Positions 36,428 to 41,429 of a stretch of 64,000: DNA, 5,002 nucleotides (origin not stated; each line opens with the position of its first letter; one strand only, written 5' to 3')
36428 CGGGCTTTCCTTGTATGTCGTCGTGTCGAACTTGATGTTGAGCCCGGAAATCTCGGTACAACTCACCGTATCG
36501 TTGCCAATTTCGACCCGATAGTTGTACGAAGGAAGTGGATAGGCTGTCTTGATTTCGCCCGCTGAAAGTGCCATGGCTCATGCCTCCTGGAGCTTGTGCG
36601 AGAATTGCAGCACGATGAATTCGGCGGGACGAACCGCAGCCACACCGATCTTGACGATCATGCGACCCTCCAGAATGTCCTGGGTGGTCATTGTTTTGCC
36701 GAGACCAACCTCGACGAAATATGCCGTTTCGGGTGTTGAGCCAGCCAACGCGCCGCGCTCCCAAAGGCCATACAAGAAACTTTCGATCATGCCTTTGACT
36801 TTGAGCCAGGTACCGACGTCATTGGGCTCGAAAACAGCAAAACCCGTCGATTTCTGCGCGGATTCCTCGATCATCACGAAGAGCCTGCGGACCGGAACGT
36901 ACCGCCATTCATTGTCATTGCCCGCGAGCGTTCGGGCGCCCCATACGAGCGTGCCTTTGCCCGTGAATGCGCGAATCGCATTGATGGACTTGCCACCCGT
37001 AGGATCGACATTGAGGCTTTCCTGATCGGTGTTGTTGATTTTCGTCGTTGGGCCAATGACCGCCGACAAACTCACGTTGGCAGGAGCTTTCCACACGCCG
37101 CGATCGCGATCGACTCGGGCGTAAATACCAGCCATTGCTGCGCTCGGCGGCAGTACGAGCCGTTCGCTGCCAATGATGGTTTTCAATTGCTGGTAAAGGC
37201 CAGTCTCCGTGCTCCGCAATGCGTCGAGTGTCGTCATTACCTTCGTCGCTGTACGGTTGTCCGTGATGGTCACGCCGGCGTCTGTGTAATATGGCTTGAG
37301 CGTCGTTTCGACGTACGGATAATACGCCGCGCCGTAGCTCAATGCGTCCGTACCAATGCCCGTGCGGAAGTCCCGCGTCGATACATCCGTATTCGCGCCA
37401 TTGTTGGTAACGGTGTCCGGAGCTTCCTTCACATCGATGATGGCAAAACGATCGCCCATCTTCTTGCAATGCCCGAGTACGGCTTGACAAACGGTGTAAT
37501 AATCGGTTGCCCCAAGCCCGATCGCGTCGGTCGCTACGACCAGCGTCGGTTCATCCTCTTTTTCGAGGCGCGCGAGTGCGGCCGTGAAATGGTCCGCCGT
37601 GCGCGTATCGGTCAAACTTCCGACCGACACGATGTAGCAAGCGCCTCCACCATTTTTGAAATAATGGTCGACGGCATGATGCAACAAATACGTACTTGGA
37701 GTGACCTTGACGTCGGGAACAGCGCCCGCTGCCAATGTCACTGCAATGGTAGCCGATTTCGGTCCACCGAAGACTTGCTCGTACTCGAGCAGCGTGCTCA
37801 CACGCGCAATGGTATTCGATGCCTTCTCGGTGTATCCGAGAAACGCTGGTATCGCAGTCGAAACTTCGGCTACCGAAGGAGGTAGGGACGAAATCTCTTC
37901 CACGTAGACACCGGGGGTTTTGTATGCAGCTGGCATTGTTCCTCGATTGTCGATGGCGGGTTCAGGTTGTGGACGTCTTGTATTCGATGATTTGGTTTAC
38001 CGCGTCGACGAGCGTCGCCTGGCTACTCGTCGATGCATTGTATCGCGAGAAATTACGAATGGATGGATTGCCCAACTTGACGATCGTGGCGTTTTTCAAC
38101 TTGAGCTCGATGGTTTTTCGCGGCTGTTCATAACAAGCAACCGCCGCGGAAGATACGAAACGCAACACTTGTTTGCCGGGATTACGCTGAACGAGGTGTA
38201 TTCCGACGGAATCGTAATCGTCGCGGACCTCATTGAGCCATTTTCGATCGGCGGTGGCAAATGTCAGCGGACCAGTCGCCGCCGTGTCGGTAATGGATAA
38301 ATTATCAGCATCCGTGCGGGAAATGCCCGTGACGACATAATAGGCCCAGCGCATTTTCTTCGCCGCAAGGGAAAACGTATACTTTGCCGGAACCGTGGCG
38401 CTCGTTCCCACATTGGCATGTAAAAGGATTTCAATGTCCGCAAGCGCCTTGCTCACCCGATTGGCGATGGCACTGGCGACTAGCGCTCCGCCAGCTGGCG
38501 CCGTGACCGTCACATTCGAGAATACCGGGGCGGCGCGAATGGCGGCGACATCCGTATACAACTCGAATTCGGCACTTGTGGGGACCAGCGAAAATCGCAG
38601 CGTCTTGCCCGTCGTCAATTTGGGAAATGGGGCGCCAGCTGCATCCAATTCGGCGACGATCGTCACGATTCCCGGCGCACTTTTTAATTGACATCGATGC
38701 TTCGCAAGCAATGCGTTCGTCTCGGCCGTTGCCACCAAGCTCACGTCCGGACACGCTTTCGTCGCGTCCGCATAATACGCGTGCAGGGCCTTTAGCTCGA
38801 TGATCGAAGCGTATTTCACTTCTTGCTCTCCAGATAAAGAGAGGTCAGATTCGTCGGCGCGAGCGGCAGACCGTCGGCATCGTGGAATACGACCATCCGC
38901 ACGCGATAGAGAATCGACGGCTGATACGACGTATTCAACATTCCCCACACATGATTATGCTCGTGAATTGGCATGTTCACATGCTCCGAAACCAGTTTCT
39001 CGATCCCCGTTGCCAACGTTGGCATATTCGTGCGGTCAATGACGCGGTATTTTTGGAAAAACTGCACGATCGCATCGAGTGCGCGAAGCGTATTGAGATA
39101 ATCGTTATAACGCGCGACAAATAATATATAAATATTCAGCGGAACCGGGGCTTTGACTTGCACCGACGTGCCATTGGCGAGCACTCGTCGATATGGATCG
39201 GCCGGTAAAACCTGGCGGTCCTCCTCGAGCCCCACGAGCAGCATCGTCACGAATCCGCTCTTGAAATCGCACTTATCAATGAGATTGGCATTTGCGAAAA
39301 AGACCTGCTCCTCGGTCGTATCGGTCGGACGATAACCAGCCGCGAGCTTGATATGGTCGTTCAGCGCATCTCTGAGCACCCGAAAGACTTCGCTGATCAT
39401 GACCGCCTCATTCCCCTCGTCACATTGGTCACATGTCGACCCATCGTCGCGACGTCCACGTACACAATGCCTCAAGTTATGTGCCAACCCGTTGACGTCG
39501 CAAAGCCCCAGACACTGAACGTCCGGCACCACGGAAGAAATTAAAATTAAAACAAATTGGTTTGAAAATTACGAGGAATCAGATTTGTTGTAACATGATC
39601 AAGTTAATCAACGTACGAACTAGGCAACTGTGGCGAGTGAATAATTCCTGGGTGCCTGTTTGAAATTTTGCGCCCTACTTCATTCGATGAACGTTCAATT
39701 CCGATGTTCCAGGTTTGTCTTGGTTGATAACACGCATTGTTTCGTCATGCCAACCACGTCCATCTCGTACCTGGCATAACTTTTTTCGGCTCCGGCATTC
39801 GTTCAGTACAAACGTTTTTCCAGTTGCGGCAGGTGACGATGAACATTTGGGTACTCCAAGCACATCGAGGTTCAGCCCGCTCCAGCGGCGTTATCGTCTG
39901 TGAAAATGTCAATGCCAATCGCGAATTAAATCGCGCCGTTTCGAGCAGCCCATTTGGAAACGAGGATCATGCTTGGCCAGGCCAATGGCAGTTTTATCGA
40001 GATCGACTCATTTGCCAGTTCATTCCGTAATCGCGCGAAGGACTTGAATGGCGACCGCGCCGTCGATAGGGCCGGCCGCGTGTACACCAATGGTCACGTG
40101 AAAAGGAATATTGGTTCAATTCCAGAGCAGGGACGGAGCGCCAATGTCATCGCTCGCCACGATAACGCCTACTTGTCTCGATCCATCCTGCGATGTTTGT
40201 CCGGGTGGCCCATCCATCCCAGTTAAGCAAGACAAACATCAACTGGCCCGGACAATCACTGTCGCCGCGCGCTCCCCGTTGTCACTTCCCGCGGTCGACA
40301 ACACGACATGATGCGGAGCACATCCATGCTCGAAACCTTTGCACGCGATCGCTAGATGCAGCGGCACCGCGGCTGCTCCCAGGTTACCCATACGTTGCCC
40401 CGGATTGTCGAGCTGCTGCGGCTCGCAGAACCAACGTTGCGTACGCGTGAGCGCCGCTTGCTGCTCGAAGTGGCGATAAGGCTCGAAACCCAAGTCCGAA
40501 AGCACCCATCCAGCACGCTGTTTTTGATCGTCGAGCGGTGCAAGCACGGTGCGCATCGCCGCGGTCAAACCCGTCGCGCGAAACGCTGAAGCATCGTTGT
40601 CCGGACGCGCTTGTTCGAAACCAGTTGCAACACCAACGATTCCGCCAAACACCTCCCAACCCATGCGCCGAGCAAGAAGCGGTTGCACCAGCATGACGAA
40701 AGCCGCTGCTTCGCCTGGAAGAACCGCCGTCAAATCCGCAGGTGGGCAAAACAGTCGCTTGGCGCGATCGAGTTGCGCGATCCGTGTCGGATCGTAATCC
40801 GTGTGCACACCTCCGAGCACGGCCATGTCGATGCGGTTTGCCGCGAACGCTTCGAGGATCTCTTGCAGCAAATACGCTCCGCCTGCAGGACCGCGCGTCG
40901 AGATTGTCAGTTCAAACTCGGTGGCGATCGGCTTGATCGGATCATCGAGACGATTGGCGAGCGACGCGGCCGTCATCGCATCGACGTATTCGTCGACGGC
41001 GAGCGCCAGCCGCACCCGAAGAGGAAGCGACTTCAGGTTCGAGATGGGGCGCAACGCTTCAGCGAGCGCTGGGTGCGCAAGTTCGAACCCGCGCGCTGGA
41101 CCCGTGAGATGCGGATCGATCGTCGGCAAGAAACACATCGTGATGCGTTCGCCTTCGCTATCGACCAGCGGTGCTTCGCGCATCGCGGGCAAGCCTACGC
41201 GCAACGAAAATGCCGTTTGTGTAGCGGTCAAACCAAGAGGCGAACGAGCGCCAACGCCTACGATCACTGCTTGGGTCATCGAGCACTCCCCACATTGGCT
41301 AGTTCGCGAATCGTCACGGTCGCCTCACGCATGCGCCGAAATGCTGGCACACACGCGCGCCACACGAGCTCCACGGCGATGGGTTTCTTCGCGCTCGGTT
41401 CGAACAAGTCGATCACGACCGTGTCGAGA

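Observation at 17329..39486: Complete 22-kb extracellular contractile injection system (eCIS) operon with non-canonical layout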

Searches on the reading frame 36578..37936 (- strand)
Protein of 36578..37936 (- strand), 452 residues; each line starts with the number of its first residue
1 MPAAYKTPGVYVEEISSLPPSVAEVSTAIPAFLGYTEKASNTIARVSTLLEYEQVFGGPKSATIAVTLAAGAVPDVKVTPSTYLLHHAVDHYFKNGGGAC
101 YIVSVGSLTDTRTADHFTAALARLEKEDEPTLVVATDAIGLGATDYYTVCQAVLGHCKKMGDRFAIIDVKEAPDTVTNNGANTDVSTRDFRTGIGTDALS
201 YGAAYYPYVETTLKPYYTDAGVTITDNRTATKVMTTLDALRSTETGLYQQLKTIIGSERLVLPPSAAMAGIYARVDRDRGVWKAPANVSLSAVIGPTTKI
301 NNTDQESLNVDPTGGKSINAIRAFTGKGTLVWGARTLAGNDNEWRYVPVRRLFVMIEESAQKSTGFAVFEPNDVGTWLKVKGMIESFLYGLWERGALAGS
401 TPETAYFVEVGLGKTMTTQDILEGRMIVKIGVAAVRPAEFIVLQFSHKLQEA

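Call 4: search_protein_families(library=pfam, proteins=[window:36578-37936:-], max_evalue=0.01)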
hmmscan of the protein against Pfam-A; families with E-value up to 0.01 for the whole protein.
window:36578-37936:- (452 aa): 2 families
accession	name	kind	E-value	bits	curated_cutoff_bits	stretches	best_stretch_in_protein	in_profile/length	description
PF17482.7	Phage_sheath_1C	-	2.7e-09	37.4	26.9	1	341-445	3-101/104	Phage tail sheath C-terminal domain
PF04984.19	Phage_sheath_1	-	7.8e-09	36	31.4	1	112-337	3-168/168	Phage tail sheath protein subtilisin-like domain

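Call 9: find_encoding_contigs(protein=window:36578-37936:-, flank=10000, max_places=4)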
Protein window:36578-37936:- (452 aa): 1 contig read that carries it; 1 place shown.
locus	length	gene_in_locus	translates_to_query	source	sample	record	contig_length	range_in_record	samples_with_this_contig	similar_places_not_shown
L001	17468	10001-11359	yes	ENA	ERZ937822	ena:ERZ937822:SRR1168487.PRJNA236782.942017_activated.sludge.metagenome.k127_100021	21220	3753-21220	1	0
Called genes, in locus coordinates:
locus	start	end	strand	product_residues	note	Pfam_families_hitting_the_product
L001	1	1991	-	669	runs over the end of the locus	PF05954:Phage_GPD, PF04717:Phage_base_V, PF20093:DUF6484 (faint), PF22178:Gp5_trimer_C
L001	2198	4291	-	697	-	-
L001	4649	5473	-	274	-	PF04072:LCM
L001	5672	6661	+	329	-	PF09937:DUF2169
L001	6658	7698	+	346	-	-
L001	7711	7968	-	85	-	-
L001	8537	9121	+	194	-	PF14065:Pvc16_N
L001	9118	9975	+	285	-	-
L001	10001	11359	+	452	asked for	PF04984:Phage_sheath_1, PF17482:Phage_sheath_1C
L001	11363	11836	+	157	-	PF06841:Phage_T4_gp19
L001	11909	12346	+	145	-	PF06841:Phage_T4_gp19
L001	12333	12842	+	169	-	PF06841:Phage_T4_gp19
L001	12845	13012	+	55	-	PF19265:DUF5908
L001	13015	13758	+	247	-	PF19266:CIS_tube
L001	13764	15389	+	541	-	PF04717:Phage_base_V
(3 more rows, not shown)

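Call 13: search_solved_structures(query=window:36578-37936:-, max_evalue=0.001)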
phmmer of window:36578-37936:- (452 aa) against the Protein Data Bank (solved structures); distinct sequences matched with E-value up to 0.001: 19.
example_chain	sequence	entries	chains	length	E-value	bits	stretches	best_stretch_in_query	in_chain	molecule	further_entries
7b5h_AO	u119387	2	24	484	2.7e-126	425.2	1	1-451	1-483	All3325 protein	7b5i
7adz_2A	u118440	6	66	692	1.5e-120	406.3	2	241-451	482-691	Putative phage tail sheath protein FI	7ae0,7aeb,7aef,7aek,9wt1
9r9h_T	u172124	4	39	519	2.3e-111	376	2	239-451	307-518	Phage tail sheath family protein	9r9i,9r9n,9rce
9qgl_3A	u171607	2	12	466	1.7e-71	244.6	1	180-449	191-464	Phage tail sheath family protein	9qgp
6j0n_t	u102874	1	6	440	1.6e-70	241.4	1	1-447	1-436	Pvc3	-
6j0b_A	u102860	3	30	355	2.3e-67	231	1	260-450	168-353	Pvc2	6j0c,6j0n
6rao_D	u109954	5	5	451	2.1e-66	227.8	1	7-449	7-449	Afp3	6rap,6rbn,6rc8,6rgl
9qgl_2A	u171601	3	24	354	2.1e-65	224.5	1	258-447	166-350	Phage tail sheath family protein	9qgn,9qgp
9ezm_A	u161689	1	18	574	2.6e-61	211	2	254-451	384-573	Phage tail sheath protein FI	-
6rao_C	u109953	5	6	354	1.7e-60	208.3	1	261-449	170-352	Afp2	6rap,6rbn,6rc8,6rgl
8bky_A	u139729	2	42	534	5e-50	173.9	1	256-445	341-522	Phage tail sheath protein | Phage tail sheath family protein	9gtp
8bl4_V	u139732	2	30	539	3.5e-48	167.8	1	256-445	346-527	Phage tail sheath family protein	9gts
6j0n_V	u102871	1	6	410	1.5e-47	165.7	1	260-445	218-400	Pvc4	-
9qgl_4A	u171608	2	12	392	1.1e-44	156.2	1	259-446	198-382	Phage tail sheath family protein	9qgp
6rao_E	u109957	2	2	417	3.4e-42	148.1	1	258-449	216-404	Afp4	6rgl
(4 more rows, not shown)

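Call 37: list_cluster_members(proteins=[P0001, window:36578-37936:-, window:16219-17313:+, window:45908-47956:+, window:51427-52791:-])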
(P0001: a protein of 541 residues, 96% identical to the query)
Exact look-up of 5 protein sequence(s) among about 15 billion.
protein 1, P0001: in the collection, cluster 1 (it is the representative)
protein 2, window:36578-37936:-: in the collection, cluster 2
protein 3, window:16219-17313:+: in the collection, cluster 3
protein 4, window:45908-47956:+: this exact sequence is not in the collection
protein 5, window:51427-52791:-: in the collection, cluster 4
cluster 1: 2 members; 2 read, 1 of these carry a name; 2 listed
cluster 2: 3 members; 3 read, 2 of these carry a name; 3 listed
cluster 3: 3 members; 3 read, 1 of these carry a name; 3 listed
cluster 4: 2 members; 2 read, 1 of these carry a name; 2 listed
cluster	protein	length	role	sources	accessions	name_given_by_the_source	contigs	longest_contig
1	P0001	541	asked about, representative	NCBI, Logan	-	-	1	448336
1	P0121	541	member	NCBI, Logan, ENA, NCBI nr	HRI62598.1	MAG TPA: type VI secretion system tip protein VgrG [Polyangium sp.] | type VI secretion system tip protein VgrG [Polyangium sp.]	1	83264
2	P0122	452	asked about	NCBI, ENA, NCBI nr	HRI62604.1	MAG TPA: phage tail sheath subtilisin-like domain-containing protein [Polyangium sp.] | phage tail sheath subtilisin-like domain-containing protein [Polyangium sp.]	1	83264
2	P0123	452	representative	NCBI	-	-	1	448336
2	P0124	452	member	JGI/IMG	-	uncharacterized protein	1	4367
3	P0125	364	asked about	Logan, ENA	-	-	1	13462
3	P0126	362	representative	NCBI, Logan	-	-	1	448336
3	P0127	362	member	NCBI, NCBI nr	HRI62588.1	MAG TPA: sigma 54-interacting transcriptional regulator [Polyangium sp.] | sigma 54-interacting transcriptional regulator [Polyangium sp.]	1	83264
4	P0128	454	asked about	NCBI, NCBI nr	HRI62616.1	MAG TPA: sigma 54-interacting transcriptional regulator [Polyangium sp.] | sigma 54-interacting transcriptional regulator [Polyangium sp.]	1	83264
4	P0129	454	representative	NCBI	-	-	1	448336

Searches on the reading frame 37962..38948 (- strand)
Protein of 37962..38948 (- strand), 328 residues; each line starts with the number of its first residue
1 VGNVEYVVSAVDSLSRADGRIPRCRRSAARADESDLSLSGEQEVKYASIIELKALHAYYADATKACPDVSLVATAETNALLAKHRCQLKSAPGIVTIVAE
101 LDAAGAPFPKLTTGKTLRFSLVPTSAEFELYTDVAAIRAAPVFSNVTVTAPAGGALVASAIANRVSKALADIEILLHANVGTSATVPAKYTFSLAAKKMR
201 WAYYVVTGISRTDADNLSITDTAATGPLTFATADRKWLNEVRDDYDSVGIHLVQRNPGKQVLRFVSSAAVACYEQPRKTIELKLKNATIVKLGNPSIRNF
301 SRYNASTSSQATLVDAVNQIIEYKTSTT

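Call 4: search_protein_families(library=pfam, proteins=[window:37962-38948:-], max_evalue=0.01)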
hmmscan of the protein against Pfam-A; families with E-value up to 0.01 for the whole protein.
window:37962-38948:- (328 aa): 0 families

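Call 14: search_solved_structures(query=window:37962-38819:-, max_evalue=1)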
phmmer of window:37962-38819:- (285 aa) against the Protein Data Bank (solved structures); distinct sequences matched with E-value up to 1: 1.
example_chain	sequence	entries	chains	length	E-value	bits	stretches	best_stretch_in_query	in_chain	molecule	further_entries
9r9n_C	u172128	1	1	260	0.00011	25.2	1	3-90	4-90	SalCis16b - cap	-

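Call 40: search_solved_structures(query=A2, max_evalue=0.01, show_alignments=1)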
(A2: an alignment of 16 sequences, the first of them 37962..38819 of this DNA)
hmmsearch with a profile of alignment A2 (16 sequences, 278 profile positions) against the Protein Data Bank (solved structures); distinct sequences matched with E-value up to 0.01: 3.
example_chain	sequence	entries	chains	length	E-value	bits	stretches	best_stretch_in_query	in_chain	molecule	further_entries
9r9n_C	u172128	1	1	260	2.9e-16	63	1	2-169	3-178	SalCis16b - cap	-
7b5i_AB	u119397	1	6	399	1.7e-13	54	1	3-150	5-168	All3326 protein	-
7adz_1A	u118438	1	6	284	1.1e-12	51.3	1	24-166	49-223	cap adaptor protein (Algo2)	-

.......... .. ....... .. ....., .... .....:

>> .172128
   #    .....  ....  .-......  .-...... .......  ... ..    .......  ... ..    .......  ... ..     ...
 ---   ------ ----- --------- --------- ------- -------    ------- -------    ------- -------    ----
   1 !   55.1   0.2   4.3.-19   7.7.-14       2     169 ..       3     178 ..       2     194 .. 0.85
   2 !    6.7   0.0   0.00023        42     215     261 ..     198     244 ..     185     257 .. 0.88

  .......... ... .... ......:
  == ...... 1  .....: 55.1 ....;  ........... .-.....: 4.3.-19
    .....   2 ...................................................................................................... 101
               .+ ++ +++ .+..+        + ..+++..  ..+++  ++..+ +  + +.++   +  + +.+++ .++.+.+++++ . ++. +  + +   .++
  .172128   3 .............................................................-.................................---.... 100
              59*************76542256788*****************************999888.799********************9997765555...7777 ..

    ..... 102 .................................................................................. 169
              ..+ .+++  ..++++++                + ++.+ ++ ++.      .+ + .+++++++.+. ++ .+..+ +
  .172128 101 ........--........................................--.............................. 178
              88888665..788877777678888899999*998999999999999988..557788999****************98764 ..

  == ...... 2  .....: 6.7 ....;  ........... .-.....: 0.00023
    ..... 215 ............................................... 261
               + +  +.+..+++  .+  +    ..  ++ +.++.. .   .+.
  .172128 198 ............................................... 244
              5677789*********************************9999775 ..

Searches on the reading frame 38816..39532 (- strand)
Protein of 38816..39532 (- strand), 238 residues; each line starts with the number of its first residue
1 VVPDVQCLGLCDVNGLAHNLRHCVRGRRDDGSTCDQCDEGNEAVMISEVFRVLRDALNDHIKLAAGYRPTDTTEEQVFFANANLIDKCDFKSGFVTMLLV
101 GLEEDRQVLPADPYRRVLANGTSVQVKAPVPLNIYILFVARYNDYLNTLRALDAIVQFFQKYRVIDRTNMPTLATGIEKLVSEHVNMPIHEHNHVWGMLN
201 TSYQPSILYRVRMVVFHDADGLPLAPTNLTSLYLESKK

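Call 4: search_protein_families(library=pfam, proteins=[window:38816-39532:-], max_evalue=0.01)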
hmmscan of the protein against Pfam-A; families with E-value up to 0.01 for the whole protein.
window:38816-39532:- (238 aa): 1 family
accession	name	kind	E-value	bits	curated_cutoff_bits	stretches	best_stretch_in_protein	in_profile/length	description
PF14065.11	Pvc16_N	-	9.6e-26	91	27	1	49-218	2-168/180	Pvc16 N-terminal domain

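Call 17: search_solved_structures(query=window:38816-39400:-, max_evalue=0.1)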
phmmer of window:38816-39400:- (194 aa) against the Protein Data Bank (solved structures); distinct sequences matched with E-value up to 0.1: 4.
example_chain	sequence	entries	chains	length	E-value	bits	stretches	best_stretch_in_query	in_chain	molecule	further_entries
7b5i_AA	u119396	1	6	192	3.9e-17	65.7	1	45-189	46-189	All3327 protein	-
9r9n_B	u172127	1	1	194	6.1e-11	45.5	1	76-176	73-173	DUF4255 domain-containing protein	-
7adz_0A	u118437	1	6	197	1.3e-09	41.2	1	1-176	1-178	cap protein (Algo1)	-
9wt1_A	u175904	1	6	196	2.2e-09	40.5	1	1-176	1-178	Pvc16 N-terminal domain-containing protein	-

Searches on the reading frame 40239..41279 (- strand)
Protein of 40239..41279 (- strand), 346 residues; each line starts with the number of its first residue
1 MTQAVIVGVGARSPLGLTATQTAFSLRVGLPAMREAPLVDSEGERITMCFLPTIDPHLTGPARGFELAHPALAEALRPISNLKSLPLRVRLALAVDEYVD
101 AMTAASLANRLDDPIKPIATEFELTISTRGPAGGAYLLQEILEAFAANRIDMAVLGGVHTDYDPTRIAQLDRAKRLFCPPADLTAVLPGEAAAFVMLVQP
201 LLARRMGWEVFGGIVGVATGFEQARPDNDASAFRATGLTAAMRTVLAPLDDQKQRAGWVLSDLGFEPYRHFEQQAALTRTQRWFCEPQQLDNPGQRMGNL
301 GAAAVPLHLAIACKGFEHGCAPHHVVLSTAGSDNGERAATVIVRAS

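Call 5: search_protein_families(library=pfam, proteins=[window:40239-41279:-], max_evalue=0.01)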
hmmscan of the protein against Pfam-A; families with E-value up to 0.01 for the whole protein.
window:40239-41279:- (346 aa): 1 family
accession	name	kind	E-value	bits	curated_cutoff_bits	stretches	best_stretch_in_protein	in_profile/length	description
PF00109.32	ketoacyl-synt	-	8.3e-05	22.7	20.8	0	134-180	177-222/252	Beta-ketoacyl synthase, N-terminal domain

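Call 55: search_protein_families(library=ncbifam, proteins=[window:40239-41279:-], max_evalue=0.01)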
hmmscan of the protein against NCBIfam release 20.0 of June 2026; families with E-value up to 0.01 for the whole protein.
window:40239-41279:- (346 aa): 1 family
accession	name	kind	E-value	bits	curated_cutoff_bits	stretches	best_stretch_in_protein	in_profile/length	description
NF004798.0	PRK06147.1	equivalog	2.8e-42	145.2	342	1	3-342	5-341/349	3-oxoacyl-(acyl carrier protein) synthase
